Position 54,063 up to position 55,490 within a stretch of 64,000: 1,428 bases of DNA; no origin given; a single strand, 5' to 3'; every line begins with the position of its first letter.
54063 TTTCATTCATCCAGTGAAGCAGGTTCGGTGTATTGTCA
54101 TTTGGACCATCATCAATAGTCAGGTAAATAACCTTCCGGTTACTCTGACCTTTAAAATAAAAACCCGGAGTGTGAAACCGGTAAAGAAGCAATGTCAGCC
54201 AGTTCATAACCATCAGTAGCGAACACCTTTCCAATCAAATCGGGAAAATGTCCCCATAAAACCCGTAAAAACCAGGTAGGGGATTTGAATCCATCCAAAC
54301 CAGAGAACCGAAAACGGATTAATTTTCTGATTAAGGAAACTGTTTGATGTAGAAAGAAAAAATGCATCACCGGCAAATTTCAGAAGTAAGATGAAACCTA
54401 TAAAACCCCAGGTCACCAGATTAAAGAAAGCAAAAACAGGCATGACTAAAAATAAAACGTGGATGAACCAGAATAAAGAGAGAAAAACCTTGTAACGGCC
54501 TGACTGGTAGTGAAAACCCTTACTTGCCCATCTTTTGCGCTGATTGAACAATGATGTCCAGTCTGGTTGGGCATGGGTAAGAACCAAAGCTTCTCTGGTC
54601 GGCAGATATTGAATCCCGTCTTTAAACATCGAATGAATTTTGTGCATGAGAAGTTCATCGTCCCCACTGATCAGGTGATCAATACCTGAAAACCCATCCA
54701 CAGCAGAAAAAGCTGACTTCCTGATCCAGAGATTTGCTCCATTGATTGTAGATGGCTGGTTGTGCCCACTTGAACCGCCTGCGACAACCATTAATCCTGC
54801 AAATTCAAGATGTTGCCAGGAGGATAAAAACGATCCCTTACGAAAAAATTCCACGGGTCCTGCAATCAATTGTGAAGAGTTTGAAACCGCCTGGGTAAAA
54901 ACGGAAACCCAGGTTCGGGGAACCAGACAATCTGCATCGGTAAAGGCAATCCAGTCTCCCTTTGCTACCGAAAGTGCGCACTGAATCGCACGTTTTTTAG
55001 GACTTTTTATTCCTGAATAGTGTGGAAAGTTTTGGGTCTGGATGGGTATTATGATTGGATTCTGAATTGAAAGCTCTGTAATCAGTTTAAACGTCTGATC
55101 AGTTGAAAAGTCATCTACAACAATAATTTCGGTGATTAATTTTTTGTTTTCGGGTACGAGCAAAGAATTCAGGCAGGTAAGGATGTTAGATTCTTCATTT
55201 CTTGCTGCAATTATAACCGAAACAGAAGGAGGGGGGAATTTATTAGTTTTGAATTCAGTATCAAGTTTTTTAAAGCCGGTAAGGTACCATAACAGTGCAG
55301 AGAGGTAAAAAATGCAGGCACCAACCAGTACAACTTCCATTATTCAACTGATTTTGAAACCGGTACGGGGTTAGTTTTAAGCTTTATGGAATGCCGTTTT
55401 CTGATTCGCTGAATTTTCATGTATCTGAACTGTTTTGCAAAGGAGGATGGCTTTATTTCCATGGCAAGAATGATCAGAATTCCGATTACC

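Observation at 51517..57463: Six-gene operon for an apparently undescribed membrane amino-glycolipid or lipo-oligosaccharide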

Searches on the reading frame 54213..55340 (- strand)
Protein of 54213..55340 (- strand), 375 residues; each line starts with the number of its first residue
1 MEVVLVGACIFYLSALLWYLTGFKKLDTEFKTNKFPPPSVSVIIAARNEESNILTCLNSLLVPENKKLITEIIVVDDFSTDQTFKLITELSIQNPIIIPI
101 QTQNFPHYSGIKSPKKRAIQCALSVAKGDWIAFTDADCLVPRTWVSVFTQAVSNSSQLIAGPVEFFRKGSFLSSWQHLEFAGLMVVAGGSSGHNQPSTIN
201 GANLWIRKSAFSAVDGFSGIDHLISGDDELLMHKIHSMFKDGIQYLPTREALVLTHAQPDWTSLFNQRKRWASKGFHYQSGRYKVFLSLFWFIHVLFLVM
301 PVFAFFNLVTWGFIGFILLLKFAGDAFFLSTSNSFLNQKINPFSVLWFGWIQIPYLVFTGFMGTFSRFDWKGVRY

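Call 3: search_protein_families(library=pfam, proteins=[window:54213-55340:-], max_evalue=0.01)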
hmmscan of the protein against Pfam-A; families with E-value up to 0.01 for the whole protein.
window:54213-55340:- (375 aa): 6 families
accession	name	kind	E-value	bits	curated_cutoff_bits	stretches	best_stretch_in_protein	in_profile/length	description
PF00535.33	Glycos_transf_2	-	9.7e-20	71.6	23.3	1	41-207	1-160/168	Glycosyl transferase family 2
PF13641.12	Glyco_tranf_2_3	-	1.2e-11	45.5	27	1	38-272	2-228/230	Glycosyltransferase like family 2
PF13632.12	Glyco_trans_2_3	-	9.7e-11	42.3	27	1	130-319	1-194/198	Glycosyl transferase family group 2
PF13506.12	Glyco_transf_21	-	9.6e-07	28.9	21.7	1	112-236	15-138/174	Glycosyl transferase family 21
PF13704.12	Glyco_tranf_2_4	-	0.00044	21.1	27.5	1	69-137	19-81/98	Glycosyl transferase family 2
PF10111.15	Glyco_tranf_2_2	-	0.0033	17.4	27.3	1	41-140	1-94/276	Glycosyltransferase like family 2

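Call 4: search_protein_families(library=ncbifam, proteins=[window:54213-55340:-], max_evalue=0.01)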
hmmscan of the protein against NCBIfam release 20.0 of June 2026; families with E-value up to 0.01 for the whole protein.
window:54213-55340:- (375 aa): 18 families
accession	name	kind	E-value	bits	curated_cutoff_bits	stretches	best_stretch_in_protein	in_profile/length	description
TIGR03937.1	PgaC_IcaA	equivalog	3.1e-16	59.3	422.3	1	8-335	13-326/407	poly-beta-1,6-N-acetyl-D-glucosamine synthase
TIGR04283.1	glyco_like_mftF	equivalog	8.5e-14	51.7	182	1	40-171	1-117/221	TIGR04283 family arsenosugar biosynthesis glycosyltransferase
TIGR03965.1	mycofact_glyco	equivalog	2.5e-12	46.4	280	1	37-271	73-296/467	mycofactocin biosynthesis glycosyltransferase MftF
NF038302.1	EPS_HpsE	equivalog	5.5e-10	38.7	300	1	40-150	3-109/307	hormogonium polysaccharide biosynthesis glycosyltransferase HpsE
NF007482.0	PRK10073.1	equivalog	7.6e-10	38.3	423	1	38-152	6-111/334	glycosyltransferase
NF041875.1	EPS_EpsD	equivalog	3.6e-09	36.5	370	1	40-255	1-206/325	exopolysaccharide biosynthesis glycosyltransferase EpsD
TIGR03469.1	HpnB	hypoth_equivalog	1.2e-08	34.4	379.25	1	16-141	15-149/386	hopene-associated glycosyltransferase HpnB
NF010496.0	PRK13915.1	equivalog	2.9e-08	33.2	262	1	38-141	31-130/307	glucosyl-3-phosphoglycerate synthase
NF045692.1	OglycostaseCruG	equivalog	6.5e-08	31.9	600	1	11-225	15-229/386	2'-O-glycosyltransferase CruG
NF050050.1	ProtGlycPglI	equivalog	3.9e-06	26.5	500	1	38-147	2-103/306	GalNAc(5)-diNAcBac-PP-undecaprenol beta-1,3-glucosyltransferase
TIGR04195.1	S_glycosyl_SunS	equivalog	4.4e-06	25.8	350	1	30-137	49-141/421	SunS family peptide S-glycosyltransferase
NF047683.1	TeichurnBiosyTuaG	equivalog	2e-05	24.4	400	1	38-137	6-96/252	teichuronic acid biosynthesis protein TuaG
NF047588.1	GlcsyltransPgfSStrep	equivalog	8.3e-05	21.9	500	1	40-161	3-119/308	glycosyltransferase PgfS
TIGR03111.1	glyc2_xrt_Gpos1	hypoth_equivalog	0.0003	19.7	363.95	1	37-142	48-146/439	TIGR03111 family XrtG-associated glycosyltransferase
NF053739.1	GlytfEpsEBac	equivalog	0.00052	19.1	450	1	38-139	1-94/265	glycosyltransferase EpsE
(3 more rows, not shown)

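Call 69: search_solved_structures(query=A3, max_evalue=0.01)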
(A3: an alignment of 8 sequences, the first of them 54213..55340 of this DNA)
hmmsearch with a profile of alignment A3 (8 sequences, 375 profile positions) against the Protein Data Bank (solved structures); distinct sequences matched with E-value up to 0.01: 61 (the best 60 are shown).
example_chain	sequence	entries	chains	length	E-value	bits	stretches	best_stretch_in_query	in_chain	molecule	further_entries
6yv7_A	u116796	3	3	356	2.6e-18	69.6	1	23-141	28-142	Glycosyl transferase, family 2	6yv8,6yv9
6yv7_B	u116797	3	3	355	2.6e-18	69.6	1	23-141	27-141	Glycosyl transferase, family 2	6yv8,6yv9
2z87_A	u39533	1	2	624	8.7e-18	67.9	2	28-136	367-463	Chondroitin synthase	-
2z86_A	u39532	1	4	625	8.7e-18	67.9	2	28-136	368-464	Chondroitin synthase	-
5tze_C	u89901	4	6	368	6e-17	65.1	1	38-154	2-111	Glycosyl transferase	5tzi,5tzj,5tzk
5tz8_A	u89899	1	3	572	1.2e-16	64.1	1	38-154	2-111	Glycosyl transferase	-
6p61_A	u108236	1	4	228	1.7e-13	53.7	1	32-154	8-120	Glycosyltransferase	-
3bcv_A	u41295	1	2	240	1.1e-12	51.1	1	36-152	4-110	Putative glycosyltransferase protein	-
9hwj_A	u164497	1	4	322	1.2e-12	50.9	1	35-174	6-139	Undecaprenyl-phosphate 4-deoxy-4-formamido-L-arabinose transferase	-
5hea_A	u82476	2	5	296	2.7e-12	49.8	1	38-154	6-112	Putative glycosyltransferase (GalT1)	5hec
9bhc_C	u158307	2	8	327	3.9e-12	49.3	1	36-173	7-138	Undecaprenyl-phosphate 4-deoxy-4-formamido-L-arabinose transferase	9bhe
8vxh_A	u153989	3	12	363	4e-12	49.3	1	35-173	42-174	Undecaprenyl-phosphate 4-deoxy-4-formamido-L-arabinose transferase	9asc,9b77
5ekp_C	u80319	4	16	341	1.2e-11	47.7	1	33-158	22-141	Uncharacterized glycosyltransferase sll0501 | Glycosyltransferase sll0501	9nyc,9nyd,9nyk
9nye_A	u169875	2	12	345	1.2e-11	47.7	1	33-158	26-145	Glycosyltransferase sll0501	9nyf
5eke_A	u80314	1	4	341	1.2e-11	47.7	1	33-158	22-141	Uncharacterized glycosyltransferase sll0501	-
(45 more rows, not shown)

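Call 80: find_related_loci(query=A3, collection=metagenome_contigs, flank=10000)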
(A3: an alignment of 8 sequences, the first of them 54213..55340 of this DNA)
Query A3 (375 aa) in metagenome_contigs; peptide patterns used: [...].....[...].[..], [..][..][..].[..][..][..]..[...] (x = any residue, [..] = any of these).
600 stretches matched a pattern (row limit reached: there are more); 410 encode a relative of the query (tblastn E <= 1e-3); the best 80 are kept; 80 distinct loci.
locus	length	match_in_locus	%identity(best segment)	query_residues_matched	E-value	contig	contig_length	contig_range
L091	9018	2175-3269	35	12-374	4e-63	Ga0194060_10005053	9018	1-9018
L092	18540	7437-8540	35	1-372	1e-61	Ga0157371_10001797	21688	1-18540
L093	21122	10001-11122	34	1-372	3e-60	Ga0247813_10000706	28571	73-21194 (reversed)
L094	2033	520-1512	35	37-374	6e-60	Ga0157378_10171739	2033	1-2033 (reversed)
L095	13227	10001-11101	35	9-374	4e-58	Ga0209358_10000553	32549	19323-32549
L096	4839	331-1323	36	41-372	7e-58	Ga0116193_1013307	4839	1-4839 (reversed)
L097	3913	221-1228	36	33-372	1e-57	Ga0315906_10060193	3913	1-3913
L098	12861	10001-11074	35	10-374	4e-57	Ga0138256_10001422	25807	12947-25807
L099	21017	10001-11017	37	40-374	3e-56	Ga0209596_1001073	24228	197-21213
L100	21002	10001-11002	38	40-374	3e-56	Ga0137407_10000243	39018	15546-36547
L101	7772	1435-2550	35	3-374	6e-56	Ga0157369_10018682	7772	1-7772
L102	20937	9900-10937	34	22-371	5e-55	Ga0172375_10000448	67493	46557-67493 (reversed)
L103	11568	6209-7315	31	3-371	6e-55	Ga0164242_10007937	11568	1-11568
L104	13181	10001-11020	36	40-371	1e-54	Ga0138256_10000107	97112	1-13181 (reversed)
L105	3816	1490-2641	33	4-374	2e-54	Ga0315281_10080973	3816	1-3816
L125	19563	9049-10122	33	9-372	2e-48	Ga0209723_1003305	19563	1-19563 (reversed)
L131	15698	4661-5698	32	17-372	1e-47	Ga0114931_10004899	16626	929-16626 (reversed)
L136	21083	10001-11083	32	1-371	1e-44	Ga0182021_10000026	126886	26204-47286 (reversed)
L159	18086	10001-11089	35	11-375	2e-49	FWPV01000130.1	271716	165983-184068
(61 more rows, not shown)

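Call 87: search_protein_families(library=pfam, proteins=[L125:7024-8034:+, L125:12818-13669:+, L125:13680-14633:+, L125:6373-7005:+, L159:3156-3965:+, L159:3962-4969:+, L159:7154-8800:+, L159:11101-12168:+, L159:12039-12920:+, L159:15126-16769:+], max_evalue=0.001)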
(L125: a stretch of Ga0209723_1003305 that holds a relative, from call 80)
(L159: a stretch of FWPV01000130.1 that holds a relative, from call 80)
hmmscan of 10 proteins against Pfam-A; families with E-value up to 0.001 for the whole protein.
L125:7024-8034:+ (336 aa): 2 families
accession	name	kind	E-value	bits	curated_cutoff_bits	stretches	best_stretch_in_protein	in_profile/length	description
PF13186.11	SPASM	-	5.9e-17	62.2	21.5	1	260-326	1-67/67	Iron-sulfur cluster-binding domain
PF04055.27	Radical_SAM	-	3.6e-16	60.2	29.5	1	44-208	1-165/166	Radical SAM superfamily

L125:12818-13669:+ (283 aa): 1 family
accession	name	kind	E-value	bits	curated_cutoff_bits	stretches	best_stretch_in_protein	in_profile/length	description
PF06727.17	DUF1207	-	2.2e-07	30.7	22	1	124-279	182-338/342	Protein of unknown function (DUF1207)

L125:13680-14633:+ (317 aa): 1 family
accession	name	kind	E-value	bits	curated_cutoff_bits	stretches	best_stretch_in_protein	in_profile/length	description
PF02163.28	Peptidase_M50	-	7.7e-19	68.4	27.2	1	49-244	3-215/221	Peptidase family M50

L125:6373-7005:+ (210 aa): 1 family
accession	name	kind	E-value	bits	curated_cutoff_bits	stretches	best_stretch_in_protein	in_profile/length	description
PF06727.17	DUF1207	-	0.00033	20.2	22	1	43-206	183-339/342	Protein of unknown function (DUF1207)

L159:3156-3965:+ (269 aa): 13 families
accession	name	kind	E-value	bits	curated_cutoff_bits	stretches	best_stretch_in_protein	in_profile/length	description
PF13489.12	Methyltransf_23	-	1.1e-16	61.4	27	1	24-202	8-160/164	Methyltransferase domain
PF13649.12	Methyltransf_25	-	1.7e-15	57.9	27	1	40-131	1-97/97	Methyltransferase domain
PF13847.12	Methyltransf_31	-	4.9e-14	52.7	27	1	37-142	4-116/145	Methyltransferase domain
PF08241.18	Methyltransf_11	-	5.1e-14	53.1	21.2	1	41-135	1-95/95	Methyltransferase domain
PF08242.18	Methyltransf_12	-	4.6e-13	50.2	30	1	41-132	1-97/98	Methyltransferase domain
PF05175.20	MTS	-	3.9e-08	33.5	23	1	28-105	23-103/170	Methyltransferase small domain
PF02527.21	GidB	-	7.7e-08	32.3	27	1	32-105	44-120/184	rRNA small subunit methyltransferase G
PF02353.26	CMAS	-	9.9e-08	32.1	27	1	36-138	62-167/273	Mycolic acid cyclopropane synthetase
PF03848.20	TehB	-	4e-07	30.1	20.4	1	39-113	33-108/193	Tellurite resistance protein TehB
PF09445.16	Methyltransf_15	-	1.1e-06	28.8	22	1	39-104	3-70/165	RNA cap guanine-N2 methyltransferase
PF08003.17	Methyltransf_9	-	5e-05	22.9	23.8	1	29-137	108-219/315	Protein of unknown function (DUF1698)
PF06325.19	PrmA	-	0.00056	19.9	22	1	28-87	154-213/296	Ribosomal protein L11 methyltransferase (PrmA)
PF01861.22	BpsA_C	-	0.00086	19.1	27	0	27-131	35-142/243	Branched-chain polyamine synthase A C-terminal domain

L159:3962-4969:+ (335 aa): 2 families
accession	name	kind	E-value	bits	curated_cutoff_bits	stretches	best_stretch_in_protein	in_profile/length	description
PF04055.27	Radical_SAM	-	2.4e-17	64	29.5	1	48-182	1-139/166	Radical SAM superfamily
PF13186.11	SPASM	-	9.2e-12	45.5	21.5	1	264-327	1-67/67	Iron-sulfur cluster-binding domain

L159:7154-8800:+ (548 aa): 1 family
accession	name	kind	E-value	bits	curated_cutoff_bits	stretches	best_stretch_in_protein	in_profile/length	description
PF14052.12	Caps_assemb_Wzi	-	5.4e-19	68.9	30.1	2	365-529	228-383/392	Capsule assembly protein Wzi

L159:11101-12168:+ (355 aa): 2 families
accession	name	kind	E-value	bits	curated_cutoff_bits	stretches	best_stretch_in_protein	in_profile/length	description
PF04055.27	Radical_SAM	-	2.4e-10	41.3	29.5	1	29-184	2-159/166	Radical SAM superfamily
PF13186.11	SPASM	-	1.3e-06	29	21.5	1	268-318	5-67/67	Iron-sulfur cluster-binding domain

L159:12039-12920:+ (293 aa): 1 family
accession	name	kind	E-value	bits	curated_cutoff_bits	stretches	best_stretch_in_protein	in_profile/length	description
PF11306.15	DUF3108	-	2.4e-10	41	26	1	75-195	2-133/209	Protein of unknown function (DUF3108)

L159:15126-16769:+ (547 aa): 0 families

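Call 90: search_protein_families(library=pfam, proteins=[L131:8432-9382:+, L131:9982-10836:+, L131:10852-11766:+, L131:1955-3313:-, L136:12794-14437:+, L136:7248-7961:+, L136:5606-6943:-, L102:11094-12524:+, L102:12627-13385:+, L102:13688-15940:+], max_evalue=0.001)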
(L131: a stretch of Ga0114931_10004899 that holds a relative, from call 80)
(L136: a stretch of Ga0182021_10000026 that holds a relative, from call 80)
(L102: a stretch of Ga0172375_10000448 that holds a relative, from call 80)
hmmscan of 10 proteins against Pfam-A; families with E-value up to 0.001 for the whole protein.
L131:8432-9382:+ (316 aa): 1 family
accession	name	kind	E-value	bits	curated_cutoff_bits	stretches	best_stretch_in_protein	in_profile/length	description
PF02163.28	Peptidase_M50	-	2.9e-18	66.5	27.2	1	46-238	3-214/221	Peptidase family M50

L131:9982-10836:+ (284 aa): 3 families
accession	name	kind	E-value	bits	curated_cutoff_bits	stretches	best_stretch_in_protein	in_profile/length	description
PF00132.30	Hexapep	-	1.2e-09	37.8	27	1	219-254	1-35/36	Bacterial transferase hexapeptide (six repeats)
PF14602.12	Hexapep_2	-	0.00031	20.8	27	0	221-255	3-34/34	Hexapeptide repeat of succinyl-transferase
PF25084.1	LbH_EIF2B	-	0.00067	20.1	54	0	170-253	22-99/105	EIF2B subunit epsilon LbH domain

L131:10852-11766:+ (304 aa): 1 family
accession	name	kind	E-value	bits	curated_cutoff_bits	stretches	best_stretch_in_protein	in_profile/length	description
PF00291.31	PALP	-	2.6e-73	247.4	35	1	7-286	2-290/295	Pyridoxal-phosphate dependent enzyme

L131:1955-3313:- (452 aa): 2 families
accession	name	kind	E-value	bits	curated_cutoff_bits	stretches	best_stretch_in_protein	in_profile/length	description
PF03477.21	ATP-cone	-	3.6e-22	79.1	25.8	1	12-99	2-85/88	ATP cone domain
PF00485.24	PRK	-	1.2e-19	71.4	22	1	183-379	3-189/196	Phosphoribulokinase / Uridine kinase family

L136:12794-14437:+ (547 aa): 0 families

L136:7248-7961:+ (237 aa): 0 families

L136:5606-6943:- (445 aa): 2 families
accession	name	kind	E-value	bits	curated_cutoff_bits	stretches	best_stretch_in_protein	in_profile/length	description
PF05193.26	Peptidase_M16_C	-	5.7e-46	157.1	23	1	182-356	4-181/181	Peptidase M16 inactive domain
PF00675.25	Peptidase_M16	-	2.4e-40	138.3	22.3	1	26-173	1-148/149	Insulinase (Peptidase family M16)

L102:11094-12524:+ (476 aa): 1 family
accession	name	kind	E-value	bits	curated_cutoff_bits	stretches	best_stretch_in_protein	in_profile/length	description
PF20245.3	DUF6600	-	1.5e-31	109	27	1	35-132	2-100/102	Family of unknown function (DUF6600)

L102:12627-13385:+ (252 aa): 1 family
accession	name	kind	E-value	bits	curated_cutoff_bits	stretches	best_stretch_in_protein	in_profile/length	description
PF02592.20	Vut_1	-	3.7e-46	157.7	27.2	1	57-228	1-151/152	Putative vitamin uptake transporter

L102:13688-15940:+ (750 aa): 3 families
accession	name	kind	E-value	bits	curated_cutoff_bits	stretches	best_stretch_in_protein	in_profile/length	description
PF01515.24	PTA_PTB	-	2.1e-108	362.9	24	1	431-743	6-319/319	Phosphate acetyl/butaryl transferase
PF00390.24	malic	-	1.4e-28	100.4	23.1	1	18-150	2-182/182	Malic enzyme, N-terminal domain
PF03949.21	Malic_M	-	2.2e-25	89.9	23.5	1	164-357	3-230/258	Malic enzyme, NAD binding domain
